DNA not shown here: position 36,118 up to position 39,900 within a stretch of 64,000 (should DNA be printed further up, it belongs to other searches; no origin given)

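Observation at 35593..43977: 2808-aa single ORF fusing a site-2-protease (M50) membrane domain to a ClpB/ClpA-like double AAA+ unfoldase and HEAT-like repeats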

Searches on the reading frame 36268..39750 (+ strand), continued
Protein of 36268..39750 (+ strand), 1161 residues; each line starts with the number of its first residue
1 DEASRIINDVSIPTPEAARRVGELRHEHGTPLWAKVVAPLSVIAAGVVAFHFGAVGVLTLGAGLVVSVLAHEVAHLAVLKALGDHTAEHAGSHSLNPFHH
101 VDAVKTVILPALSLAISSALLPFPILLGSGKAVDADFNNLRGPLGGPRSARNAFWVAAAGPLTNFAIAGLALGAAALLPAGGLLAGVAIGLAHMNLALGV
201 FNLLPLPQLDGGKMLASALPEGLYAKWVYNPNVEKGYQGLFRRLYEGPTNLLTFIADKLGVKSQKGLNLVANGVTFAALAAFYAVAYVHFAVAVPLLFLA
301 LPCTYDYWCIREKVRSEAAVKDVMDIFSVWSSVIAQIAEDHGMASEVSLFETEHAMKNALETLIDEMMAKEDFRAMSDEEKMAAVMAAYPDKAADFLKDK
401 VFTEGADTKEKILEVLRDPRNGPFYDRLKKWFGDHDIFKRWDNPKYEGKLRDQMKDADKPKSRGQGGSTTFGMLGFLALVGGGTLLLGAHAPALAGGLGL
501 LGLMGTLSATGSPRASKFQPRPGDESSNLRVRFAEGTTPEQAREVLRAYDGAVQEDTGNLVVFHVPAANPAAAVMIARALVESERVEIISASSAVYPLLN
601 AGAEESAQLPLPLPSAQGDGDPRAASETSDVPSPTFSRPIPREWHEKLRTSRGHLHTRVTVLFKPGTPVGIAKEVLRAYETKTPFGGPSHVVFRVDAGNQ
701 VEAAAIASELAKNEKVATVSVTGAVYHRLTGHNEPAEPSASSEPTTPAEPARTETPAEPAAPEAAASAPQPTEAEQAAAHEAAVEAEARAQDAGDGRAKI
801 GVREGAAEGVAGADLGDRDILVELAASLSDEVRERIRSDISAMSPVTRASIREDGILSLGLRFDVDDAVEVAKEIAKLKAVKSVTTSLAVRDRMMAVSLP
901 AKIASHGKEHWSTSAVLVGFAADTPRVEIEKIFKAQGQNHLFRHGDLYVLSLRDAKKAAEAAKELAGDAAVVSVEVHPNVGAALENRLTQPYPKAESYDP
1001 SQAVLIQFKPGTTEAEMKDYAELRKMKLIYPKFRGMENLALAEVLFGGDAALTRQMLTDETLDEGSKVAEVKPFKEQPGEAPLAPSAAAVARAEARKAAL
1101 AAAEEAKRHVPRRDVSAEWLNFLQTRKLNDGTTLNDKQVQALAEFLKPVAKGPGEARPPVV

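Call 52: fold_search(model_id=the predicted structure, library=pdb)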
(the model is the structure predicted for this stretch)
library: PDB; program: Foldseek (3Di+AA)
matches with E <= 10: 767; with E <= 0.001: 0
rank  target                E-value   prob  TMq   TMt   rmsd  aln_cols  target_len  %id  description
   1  5tf6_C                1.4e-03  0.93  0.06  0.15  22.3       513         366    9  Structure and conformational plasticity of the U6 small nuclear ribonucleoprotein core (released 2017-01-11)
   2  3vf0_B                2.1e-03  0.99  0.08  0.24  17.9       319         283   12  Raver1 in complex with metavinculin L954 deletion mutant (released 2012-07-25)
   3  3b4r_A                3.1e-03  1.00  0.12  0.50  13.2       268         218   18  Site-2 Protease from Methanocaldococcus jannaschii (released 2008-01-15)
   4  3h2u_B                5.3e-03  0.98  0.08  0.23  17.3       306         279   15  Human raver1 RRM1, RRM2, and RRM3 domains in complex with human vinculin tail domain Vt (released 2009-07-28)
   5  5ifm_F                6.3e-03  0.99  0.09  0.29  18.3       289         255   15  Human NONO (p54nrb) Homodimer (released 2016-11-09)
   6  9qxz_E                7.2e-03  0.99  0.09  0.29  14.7       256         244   16  Structure of human NONO bound to (R)-SKBG-1 in p212121 (released 2025-12-17)
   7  9qxz_A                7.5e-03  0.99  0.09  0.30  18.3       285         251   14  Structure of human NONO bound to (R)-SKBG-1 in p212121 (released 2025-12-17)
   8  9nzi_B                7.8e-03  1.00  0.10  0.33  14.5       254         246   15  NONO homodimer bound to (R)-SKBG-1 (released 2025-12-17)
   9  7csx                  1.1e-02  0.98  0.06  0.29  12.7       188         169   13  Crystal structure of the N-terminal tandem RRM domains of RBM45 (released 2021-02-03)
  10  5ifm_C                1.1e-02  0.99  0.09  0.29  14.7       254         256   17  Human NONO (p54nrb) Homodimer (released 2016-11-09)
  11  5ifm_D                1.1e-02  0.99  0.09  0.30  14.7       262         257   17  Human NONO (p54nrb) Homodimer (released 2016-11-09)
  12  3sde_B                1.2e-02  1.00  0.10  0.35  14.5       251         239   16  Crystal structure of a paraspeckle-protein heterodimer, PSPC1/NONO (released 2012-03-14)
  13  9qxz_C                1.2e-02  1.00  0.10  0.33  14.9       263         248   14  Structure of human NONO bound to (R)-SKBG-1 in p212121 (released 2025-12-17)
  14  9nzi_C                1.3e-02  0.99  0.09  0.32  17.7       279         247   14  NONO homodimer bound to (R)-SKBG-1 (released 2025-12-17)
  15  9qxz_D                1.4e-02  0.99  0.09  0.30  17.6       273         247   14  Structure of human NONO bound to (R)-SKBG-1 in p212121 (released 2025-12-17)
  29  3b4r_B                3.9e-02  1.00  0.11  0.48  10.1       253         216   18  Site-2 Protease from Methanocaldococcus jannaschii (released 2008-01-15)
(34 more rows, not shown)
